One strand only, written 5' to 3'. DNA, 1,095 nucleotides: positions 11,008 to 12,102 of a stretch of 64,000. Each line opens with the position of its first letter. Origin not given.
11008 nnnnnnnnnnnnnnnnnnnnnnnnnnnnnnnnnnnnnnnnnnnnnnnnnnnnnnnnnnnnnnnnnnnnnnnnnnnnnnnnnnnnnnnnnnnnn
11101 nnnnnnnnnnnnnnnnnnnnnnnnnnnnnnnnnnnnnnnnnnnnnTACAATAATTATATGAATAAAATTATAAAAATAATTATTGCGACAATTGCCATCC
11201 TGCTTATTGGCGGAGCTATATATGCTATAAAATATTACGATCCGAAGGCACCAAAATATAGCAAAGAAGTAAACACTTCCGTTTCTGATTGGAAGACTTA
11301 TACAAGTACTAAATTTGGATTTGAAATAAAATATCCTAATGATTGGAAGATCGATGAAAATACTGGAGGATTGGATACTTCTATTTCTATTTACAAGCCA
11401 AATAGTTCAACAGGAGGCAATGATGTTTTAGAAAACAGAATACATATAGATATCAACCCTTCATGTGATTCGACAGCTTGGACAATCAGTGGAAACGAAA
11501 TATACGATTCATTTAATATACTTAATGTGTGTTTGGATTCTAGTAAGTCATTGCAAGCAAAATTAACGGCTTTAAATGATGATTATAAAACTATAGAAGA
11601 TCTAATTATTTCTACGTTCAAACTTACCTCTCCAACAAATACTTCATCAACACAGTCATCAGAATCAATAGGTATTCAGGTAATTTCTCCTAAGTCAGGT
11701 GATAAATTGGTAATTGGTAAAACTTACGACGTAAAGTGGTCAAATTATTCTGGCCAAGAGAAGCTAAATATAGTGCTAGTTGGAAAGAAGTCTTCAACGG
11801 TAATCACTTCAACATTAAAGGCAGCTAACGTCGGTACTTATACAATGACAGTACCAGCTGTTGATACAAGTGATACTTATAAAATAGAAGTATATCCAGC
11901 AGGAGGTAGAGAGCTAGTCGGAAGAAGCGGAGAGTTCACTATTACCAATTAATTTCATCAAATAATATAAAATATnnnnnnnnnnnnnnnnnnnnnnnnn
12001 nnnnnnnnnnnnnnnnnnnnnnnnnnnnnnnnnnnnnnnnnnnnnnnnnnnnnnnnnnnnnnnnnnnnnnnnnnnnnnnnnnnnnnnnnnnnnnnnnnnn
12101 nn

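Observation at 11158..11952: Extra membrane-protein gene inserted inside the rpoB-rpoC operon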

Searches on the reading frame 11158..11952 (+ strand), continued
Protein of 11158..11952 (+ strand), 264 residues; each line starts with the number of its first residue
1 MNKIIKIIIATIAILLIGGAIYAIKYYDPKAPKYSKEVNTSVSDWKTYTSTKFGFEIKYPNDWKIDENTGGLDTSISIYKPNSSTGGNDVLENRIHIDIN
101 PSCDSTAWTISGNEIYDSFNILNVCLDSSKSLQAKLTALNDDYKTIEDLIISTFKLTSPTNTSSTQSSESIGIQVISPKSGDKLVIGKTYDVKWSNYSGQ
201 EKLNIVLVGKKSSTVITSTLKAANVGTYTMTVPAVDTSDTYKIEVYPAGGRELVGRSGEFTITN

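Call 45: search_protein_families(library=pfam, alignment_id=A3, max_evalue=0.01)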
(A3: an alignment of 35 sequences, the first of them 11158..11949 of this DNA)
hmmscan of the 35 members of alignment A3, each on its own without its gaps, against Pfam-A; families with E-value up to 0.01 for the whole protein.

A. member 1, window:11158-11949:+ (264 aa): 2 families
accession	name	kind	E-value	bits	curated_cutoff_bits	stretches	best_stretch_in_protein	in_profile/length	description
PF10342.15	Kre9_KNH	-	5.4e-06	27.5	24.6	1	177-262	1-94/94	Kre9/KNH-like N-terminal Ig-like domain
PF18933.6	PsbP_2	-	0.00025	21.6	27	1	9-86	3-84/184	PsbP-like protein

B. families by the number of members that match (of 35 scanned): 8 families
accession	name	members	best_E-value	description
PF18933.6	PsbP_2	29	1.1e-14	PsbP-like protein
PF01789.22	PsbP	21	9.5e-10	PsbP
PF01833.30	TIG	4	3.3e-08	IPT/TIG domain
PF01471.23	PG_binding_1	1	3.6e-10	Putative peptidoglycan binding domain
PF10342.15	Kre9_KNH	1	5.4e-06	Kre9/KNH-like N-terminal Ig-like domain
PF05419.17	GUN4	1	0.00027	GUN4-like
PF22852.1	SoxE_N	1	0.0031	Sulfocyanin, N-terminal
PF23906.1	DUF7248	1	0.0086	Family of unknown function (DUF7248)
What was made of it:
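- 11290..11628 (+): X residues 45-157: PsbP-like N-domain. Motifs are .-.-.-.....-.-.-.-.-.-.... at the start and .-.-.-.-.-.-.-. at the end. It has an invariant Cys103/Cys125 pair and a hypervariable patch at about residues 87-142. Of 35 N-domain homologues, 29 hit PsbP_2 and 21 hit PsbP (call 45).
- On PsbP-like protein (Pfam PF18933 PsbP_2 / PF01789 PsbP): Indirect support exists: 29 of 35 N-domain homologues hit PsbP_2 (best E 1.1e-14) and 21 hit PsbP (call 45).
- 29 of 35 N-domain homologues hit PsbP_2 (call 45).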

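Call 46: find_related_loci(query=A1, collection=metagenome_contigs, flank=5000)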
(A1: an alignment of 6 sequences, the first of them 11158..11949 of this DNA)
Query A1 (264 aa) in metagenome_contigs; peptide patterns used: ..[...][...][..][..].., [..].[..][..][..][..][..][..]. (x = any residue, [..] = any of these).
600 stretches matched a pattern (row limit reached: there are more); 1 encode a relative of the query (tblastn E <= 1e-3); 1 distinct loci.
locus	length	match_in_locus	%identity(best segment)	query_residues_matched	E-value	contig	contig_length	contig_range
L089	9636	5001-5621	43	141-235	3e-7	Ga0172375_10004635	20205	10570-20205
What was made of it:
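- Tried and rejected: It added nothing on synteny (call 46).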

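Call 72: list_cluster_members(proteins=[window:11158-11949:+, P0004, P0002])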
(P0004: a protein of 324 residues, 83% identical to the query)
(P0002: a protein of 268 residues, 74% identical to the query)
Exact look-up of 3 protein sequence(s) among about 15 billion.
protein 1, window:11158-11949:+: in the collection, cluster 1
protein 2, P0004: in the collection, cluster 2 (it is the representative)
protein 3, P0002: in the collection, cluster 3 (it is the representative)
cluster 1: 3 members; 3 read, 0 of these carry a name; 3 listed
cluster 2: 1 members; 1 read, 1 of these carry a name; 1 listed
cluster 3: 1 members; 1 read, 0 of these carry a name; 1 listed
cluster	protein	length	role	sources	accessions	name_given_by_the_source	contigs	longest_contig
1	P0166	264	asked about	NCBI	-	-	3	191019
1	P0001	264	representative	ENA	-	-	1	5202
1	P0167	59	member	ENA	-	-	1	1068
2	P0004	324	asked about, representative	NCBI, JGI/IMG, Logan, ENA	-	hypothetical protein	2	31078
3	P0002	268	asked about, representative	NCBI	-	-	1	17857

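Call 74: find_encoding_contigs(protein=window:11158-11952:+, flank=1000, max_places=4)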
Protein window:11158-11952:+ (264 aa): 3 contigs read that carry it; 1 place shown.
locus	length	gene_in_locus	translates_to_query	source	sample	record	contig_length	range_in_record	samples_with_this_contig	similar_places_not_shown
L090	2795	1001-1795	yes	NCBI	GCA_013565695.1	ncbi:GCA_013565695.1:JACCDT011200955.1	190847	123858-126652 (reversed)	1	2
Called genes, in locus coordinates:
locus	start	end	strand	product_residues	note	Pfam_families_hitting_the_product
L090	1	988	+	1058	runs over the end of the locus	PF04563:RNA_pol_Rpb2_1, PF04561:RNA_pol_Rpb2_2, PF04565:RNA_pol_Rpb2_3, PF10385:RNA_pol_Rpb2_45, PF00562:RNA_pol_Rpb2_6, PF04560:RNA_pol_Rpb2_7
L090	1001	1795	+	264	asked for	PF10342:Kre9_KNH (weak)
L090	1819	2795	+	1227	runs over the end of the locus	PF04997:RNA_pol_Rpb1_1, PF00623:RNA_pol_Rpb1_2, PF04983:RNA_pol_Rpb1_3, PF05000:RNA_pol_Rpb1_4, PF04998:RNA_pol_Rpb1_5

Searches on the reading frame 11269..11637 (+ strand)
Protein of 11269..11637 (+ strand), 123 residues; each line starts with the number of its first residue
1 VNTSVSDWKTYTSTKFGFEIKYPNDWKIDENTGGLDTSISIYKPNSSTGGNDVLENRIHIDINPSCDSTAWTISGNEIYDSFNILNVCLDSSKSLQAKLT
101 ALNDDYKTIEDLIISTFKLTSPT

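Call 63: search_solved_structures(query=A4, max_evalue=10, show_alignments=1)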
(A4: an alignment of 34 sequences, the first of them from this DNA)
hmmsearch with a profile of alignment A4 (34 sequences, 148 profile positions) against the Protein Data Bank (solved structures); distinct sequences matched with E-value up to 10: 3.
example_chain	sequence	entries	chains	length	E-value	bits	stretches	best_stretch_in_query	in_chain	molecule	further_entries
2lnj_A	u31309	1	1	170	0.0083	20.1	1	5-50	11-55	Putative uncharacterized protein sll1418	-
2xb3_A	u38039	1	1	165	0.011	19.7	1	4-86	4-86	PSBP PROTEIN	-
6m5y_A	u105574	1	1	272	0.067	17.2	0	17-41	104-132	Galectin-1,Galectin-1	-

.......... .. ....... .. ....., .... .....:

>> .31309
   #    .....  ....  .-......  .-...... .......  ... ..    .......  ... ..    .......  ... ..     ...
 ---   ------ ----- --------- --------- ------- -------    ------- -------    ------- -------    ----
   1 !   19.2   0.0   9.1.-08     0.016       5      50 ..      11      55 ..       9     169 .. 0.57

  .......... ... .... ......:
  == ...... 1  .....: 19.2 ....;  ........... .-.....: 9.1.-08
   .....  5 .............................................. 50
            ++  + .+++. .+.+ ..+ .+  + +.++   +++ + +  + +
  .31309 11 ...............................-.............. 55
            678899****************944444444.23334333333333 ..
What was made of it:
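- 11290..11628 (+): A family profile hits CyanoP structures 2lnj and 2xb3 at E of about 0.01 (call 63).
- On PsbP-like protein (Pfam PF18933 PsbP_2 / PF01789 PsbP): The family profile's best PDB hits are CyanoP 2lnj and 2xb3 at E 0.008-0.011 (call 63).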

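Call 75: predict_structure(alignment_id=A4)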
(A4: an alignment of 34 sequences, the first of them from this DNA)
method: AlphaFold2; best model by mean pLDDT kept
length: 123 residues; sequences in the alignment: 34
mean_pLDDT: 75.0   pTM: 0.71
mean pLDDT of the five models: 75.0, 74.8, 74.2, 73.4, 73.2
residues with pLDDT >= 90: 29; 70-90: 42; 50-70: 41; < 50: 11
segments of 3 or more residues with pLDDT < 50: 72-80
pLDDT, mean of each block of 10 residues (from residue 1): 84 91 94 84 70 72 66 45 64 65 79 89 63
secondary structure, 60 per line:
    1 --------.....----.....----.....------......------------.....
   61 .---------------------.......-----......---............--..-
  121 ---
elements in order: E9-13 E18-22 E27-31 E38-43 E56-61 E83-89 E95-100 H104-115
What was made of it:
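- On PsbP-like protein (Pfam PF18933 PsbP_2 / PF01789 PsbP): The N-domain model (pLDDT 75, pTM 0.71) has seven strands and a C-terminal helix (call 75).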

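Call 77: fold_search(model_id=the predicted structure, library=pdb)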
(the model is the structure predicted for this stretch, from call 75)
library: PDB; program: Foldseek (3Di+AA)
matches with E <= 10: 234; with E <= 0.001: 0
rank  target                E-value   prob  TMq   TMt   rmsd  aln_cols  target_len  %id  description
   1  7fiv_B                2.0e-01  0.20  0.26  0.07  12.2       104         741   12  Crystal structure of the complex formed by Wolbachia cytoplasmic incompatibility factors CidA and CidBND1-ND2 from wPi (released 2022-04-06)
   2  8igg_B                3.5e-01  0.16  0.24  0.07  15.6       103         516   10  C2 reconstruction of the concave tetramer in the cube-like assembly of 201Phi2-1 gp105 (released 2023-05-03)
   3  7esy_B                5.0e-01  0.14  0.26  0.06  11.7       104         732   13  Crystal structure of the complex formed by Wolbachia cytoplasmic incompatibility factors CidA and CidBND1-ND2 from wPi (released 2021-11-10)
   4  8w1o_N                5.3e-01  0.44  0.32  0.05   6.7        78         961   12  Cryo-EM structure of BTV virion (released 2024-04-24)
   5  9qbp_C                6.3e-01  0.21  0.28  0.10  10.8        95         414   12  Crystal structure of Enhydrobacter aerosaccus apo SPARDA complex (released 2025-12-17)
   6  7et0_C                6.3e-01  0.16  0.28  0.07   9.5        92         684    8  Crystal structure of the complex formed by Wolbachia cytoplasmic incompatibility factors CinA and CinB from wPip (released 2021-11-10)
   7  2zyz_C                6.7e-01  0.13  0.23  0.28   8.8        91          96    6  Pyrobaculum aerophilum splicing endonuclease (released 2009-06-23)
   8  2lnj_MODEL_1_A        7.1e-01  0.15  0.21  0.16  13.6        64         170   20  Solution Structure of Cyanobacterial PsbP (CyanoP) from Synechocystis sp. PCC 6803 (released 2012-06-06)
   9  2zyz_A                7.6e-01  0.10  0.23  0.28   9.9        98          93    7  Pyrobaculum aerophilum splicing endonuclease (released 2009-06-23)
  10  3j9d                  8.1e-01  0.30  0.32  0.06   7.5        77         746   12  Atomic structure of a non-enveloped virus reveals pH sensors for a coordinated process of cell entry (released 2015-12-09)
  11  6rfl_E                8.6e-01  0.11  0.21  0.16   6.1        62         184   13  Structure of the complete Vaccinia DNA-dependent RNA polymerase complex (released 2019-12-11)
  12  8z9d_P                9.7e-01  0.12  0.18  0.12  13.8        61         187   11  cryo-EM structure of PSII-LHCII megacomplex from spinach (released 2024-11-13)
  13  6kac_P                9.7e-01  0.11  0.17  0.12  12.5        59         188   17  Cryo-EM structure of the C2S2-type PSII-LHCII supercomplex from Chlamydomonas reihardtii (released 2019-10-23)
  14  2xb3                  1.0e+00  0.20  0.21  0.17  12.9        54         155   17  The Structure of Cyanobacterial PsbP (released 2010-08-25)
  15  7fiw_A                1.0e+00  0.12  0.27  0.07   9.0        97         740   11  Crystal structure of the complex formed by Wolbachia cytoplasmic incompatibility factors CidAwMel(ST) and CidBND1-ND2  (released 2022-04-06)
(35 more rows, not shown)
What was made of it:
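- On PsbP-like protein (Pfam PF18933 PsbP_2 / PF01789 PsbP): Foldseek lists PsbP structures (2lnj, 8z9d_P, 6kac_P, 2xb3) among its top 14 hits, but at E 0.7-1.0 and TM of about 0.2 (call 77).
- Tried and rejected: With the N-domain model it gave nothing significant (call 77).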
